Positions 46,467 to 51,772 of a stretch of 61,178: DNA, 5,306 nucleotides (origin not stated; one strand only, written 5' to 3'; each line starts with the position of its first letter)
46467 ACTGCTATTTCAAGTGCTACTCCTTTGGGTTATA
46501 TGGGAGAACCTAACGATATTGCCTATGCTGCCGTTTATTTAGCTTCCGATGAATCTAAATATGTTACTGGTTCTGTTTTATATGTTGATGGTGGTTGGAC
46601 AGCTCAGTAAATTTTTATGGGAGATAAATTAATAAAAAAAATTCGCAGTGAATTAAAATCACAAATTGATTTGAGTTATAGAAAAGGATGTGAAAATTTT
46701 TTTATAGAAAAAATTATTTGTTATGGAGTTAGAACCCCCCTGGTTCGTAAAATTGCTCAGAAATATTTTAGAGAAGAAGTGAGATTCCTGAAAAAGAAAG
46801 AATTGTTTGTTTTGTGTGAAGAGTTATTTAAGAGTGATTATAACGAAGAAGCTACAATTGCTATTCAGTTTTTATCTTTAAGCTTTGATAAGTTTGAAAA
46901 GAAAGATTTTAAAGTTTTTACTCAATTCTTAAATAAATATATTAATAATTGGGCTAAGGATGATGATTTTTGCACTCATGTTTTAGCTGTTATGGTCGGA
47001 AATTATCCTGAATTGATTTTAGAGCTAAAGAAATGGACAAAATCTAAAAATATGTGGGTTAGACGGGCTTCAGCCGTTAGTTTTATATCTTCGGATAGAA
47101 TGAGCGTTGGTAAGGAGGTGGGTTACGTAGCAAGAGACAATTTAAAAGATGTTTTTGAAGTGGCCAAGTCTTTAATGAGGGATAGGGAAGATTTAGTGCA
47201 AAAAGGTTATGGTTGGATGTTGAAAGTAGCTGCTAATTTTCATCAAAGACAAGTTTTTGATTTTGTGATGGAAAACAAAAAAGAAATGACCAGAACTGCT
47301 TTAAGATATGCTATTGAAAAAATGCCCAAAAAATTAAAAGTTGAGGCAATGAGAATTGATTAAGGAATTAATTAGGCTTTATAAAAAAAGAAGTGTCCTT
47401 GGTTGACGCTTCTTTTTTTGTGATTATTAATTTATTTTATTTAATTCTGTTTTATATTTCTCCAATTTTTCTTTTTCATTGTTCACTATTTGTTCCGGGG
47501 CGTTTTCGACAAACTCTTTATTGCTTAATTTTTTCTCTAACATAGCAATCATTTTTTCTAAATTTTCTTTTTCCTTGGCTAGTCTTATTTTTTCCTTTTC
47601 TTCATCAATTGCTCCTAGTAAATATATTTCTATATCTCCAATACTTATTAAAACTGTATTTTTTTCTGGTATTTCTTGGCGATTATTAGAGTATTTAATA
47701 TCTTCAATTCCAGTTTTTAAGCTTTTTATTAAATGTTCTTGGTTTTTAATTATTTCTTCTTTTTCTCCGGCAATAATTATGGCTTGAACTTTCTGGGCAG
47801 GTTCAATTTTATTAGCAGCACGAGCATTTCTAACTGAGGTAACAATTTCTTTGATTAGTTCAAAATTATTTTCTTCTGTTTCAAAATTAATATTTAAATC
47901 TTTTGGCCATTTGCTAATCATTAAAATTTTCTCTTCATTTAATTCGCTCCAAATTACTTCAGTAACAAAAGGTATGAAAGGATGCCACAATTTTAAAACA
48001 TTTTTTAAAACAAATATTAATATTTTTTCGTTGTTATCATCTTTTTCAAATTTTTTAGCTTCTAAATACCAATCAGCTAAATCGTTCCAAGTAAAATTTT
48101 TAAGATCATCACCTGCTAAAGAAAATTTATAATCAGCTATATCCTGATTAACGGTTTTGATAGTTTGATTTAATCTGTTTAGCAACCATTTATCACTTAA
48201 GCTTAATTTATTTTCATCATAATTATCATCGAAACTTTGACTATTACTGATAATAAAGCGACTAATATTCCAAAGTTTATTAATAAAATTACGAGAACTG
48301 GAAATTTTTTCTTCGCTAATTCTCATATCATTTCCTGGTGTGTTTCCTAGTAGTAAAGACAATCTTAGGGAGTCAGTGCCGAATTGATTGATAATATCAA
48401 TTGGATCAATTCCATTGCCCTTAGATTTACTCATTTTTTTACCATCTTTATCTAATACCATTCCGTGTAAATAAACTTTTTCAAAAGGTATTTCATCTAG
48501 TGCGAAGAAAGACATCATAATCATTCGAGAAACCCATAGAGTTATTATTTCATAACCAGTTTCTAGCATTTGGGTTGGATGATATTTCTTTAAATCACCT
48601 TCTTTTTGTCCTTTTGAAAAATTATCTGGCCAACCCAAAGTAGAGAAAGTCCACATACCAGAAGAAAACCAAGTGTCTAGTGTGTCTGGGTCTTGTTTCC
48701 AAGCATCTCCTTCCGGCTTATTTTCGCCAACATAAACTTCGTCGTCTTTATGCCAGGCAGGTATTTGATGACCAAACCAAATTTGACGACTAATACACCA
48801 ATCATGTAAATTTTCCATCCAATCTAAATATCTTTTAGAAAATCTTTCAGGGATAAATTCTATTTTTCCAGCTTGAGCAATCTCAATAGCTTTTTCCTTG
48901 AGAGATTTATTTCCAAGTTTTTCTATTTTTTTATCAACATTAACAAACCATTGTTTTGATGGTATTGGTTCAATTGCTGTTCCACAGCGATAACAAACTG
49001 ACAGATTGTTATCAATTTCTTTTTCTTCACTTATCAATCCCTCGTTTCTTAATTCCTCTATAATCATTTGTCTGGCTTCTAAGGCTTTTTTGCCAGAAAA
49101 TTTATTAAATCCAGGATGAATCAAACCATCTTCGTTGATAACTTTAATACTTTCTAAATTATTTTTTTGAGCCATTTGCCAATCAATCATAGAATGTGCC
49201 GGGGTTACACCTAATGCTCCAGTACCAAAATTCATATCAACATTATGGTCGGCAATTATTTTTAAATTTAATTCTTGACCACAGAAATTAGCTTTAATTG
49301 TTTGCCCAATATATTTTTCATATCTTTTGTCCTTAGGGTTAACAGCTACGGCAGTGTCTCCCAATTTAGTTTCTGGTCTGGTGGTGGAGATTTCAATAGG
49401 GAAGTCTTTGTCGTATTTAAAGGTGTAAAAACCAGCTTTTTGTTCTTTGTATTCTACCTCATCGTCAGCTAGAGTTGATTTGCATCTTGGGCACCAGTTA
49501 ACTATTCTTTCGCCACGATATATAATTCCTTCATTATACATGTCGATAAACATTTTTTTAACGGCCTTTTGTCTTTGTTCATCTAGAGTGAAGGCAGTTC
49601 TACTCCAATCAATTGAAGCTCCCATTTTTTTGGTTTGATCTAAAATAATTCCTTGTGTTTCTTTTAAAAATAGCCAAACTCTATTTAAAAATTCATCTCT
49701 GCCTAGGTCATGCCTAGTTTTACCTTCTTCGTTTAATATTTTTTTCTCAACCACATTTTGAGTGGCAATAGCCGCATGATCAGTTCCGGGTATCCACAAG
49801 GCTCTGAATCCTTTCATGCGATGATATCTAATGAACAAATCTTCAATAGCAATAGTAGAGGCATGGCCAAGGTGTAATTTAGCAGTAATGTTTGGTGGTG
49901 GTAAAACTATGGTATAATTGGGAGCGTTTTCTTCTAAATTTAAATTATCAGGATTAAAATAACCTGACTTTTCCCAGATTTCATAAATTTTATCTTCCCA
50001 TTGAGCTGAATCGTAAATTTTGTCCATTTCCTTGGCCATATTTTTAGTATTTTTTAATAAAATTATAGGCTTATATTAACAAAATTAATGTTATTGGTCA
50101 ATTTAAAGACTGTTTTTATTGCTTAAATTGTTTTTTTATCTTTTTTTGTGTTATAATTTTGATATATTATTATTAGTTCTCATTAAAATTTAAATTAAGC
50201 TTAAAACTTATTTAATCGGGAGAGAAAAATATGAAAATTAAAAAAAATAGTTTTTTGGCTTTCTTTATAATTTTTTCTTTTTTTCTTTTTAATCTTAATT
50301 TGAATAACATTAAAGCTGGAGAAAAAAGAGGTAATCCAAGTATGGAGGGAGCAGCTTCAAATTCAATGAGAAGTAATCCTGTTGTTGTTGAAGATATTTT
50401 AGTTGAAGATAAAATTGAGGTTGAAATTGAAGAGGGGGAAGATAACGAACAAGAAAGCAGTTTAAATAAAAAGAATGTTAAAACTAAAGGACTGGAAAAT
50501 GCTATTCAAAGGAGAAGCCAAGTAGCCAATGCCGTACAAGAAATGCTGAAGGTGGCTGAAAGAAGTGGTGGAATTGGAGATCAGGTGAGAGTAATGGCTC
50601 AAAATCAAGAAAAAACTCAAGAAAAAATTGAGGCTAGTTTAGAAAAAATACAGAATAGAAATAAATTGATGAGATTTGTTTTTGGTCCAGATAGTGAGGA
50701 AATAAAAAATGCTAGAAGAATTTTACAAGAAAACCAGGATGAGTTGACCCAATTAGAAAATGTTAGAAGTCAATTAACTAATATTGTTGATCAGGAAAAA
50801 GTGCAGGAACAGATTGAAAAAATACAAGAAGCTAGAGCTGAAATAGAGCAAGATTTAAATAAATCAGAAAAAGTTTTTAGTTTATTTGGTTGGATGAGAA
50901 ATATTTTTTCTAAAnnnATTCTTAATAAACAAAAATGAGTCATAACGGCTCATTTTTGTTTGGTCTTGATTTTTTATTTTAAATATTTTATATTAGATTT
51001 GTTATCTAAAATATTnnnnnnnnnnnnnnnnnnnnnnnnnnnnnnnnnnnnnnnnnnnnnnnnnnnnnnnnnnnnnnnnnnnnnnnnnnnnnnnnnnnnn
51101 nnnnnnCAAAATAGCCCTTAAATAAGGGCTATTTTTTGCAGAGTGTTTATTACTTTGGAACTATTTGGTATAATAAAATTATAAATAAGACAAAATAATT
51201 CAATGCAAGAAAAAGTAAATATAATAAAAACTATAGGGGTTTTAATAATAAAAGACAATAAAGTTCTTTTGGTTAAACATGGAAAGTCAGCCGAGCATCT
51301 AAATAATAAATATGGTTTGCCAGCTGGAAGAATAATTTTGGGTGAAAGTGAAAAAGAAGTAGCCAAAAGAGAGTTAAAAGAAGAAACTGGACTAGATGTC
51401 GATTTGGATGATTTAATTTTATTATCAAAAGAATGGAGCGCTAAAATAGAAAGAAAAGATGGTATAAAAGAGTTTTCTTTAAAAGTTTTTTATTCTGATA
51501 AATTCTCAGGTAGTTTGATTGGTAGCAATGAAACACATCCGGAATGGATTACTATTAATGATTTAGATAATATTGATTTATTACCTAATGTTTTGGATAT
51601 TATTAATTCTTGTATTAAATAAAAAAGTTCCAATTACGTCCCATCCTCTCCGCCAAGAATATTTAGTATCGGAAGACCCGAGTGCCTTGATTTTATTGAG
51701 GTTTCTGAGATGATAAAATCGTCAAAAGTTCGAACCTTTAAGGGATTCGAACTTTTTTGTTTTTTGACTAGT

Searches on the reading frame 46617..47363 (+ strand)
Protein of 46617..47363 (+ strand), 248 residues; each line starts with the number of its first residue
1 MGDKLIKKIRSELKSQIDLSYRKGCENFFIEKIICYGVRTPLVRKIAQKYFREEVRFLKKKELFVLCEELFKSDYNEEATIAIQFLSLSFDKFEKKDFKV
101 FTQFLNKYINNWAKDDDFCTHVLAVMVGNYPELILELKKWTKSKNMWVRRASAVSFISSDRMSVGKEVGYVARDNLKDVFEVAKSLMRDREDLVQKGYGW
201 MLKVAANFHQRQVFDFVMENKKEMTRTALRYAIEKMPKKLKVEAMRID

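Call 79: search_protein_families(library=pfam, proteins=[window:46617-47363:+], max_evalue=0.01)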
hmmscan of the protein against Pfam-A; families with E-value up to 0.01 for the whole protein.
window:46617-47363:+ (248 aa): 1 family
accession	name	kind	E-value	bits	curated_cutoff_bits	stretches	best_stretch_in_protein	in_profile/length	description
PF08713.17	DNA_alkylation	-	5.3e-54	183.6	21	1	9-236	1-213/213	DNA alkylation repair enzyme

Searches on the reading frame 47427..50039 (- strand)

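Call 79: search_protein_families(library=pfam, proteins=[window:47427-50039:-], max_evalue=0.01)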
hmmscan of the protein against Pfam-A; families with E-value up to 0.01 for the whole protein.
window:47427-50039:- (870 aa): 7 families
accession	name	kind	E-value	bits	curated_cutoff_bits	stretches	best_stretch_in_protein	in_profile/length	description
PF00133.28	tRNA-synt_1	-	9.8e-126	420.3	22.7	1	17-574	1-413/414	tRNA synthetases class I (I, L, M and V)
PF08264.19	Anticodon_1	-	6.1e-36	124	25.1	1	616-754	1-147/148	Anticodon-binding domain of tRNA ligase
PF09334.17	tRNA-synt_1g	-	1.1e-22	80.8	20.1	3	49-197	8-137/391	tRNA synthetases class I (M)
PF10458.14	Val_tRNA-synt_C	-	2.4e-09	37.8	25.9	1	814-869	3-58/66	Valyl tRNA synthetase tRNA binding arm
PF13603.12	tRNA-synt_1_2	-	5.2e-06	26.5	25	1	260-304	99-143/185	Leucyl-tRNA synthetase, editing domain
PF01406.26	tRNA-synt_1e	-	1.2e-05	25.3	27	1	514-580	232-297/301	tRNA synthetases class I (C) catalytic domain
PF01921.24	tRNA-synt_1f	-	0.00056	19.4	27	1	526-581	273-327/360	tRNA synthetases class I (K)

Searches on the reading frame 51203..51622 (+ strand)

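Call 14: search_protein_families(library=pfam, proteins=[window:51203-51622:+])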
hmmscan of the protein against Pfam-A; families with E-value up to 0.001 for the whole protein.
window:51203-51622:+ (139 aa): 1 family
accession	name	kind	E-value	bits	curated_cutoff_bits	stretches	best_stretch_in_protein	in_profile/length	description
PF00293.34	NUDIX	-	1.3e-12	48.3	21.1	1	10-123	5-119/134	NUDIX domain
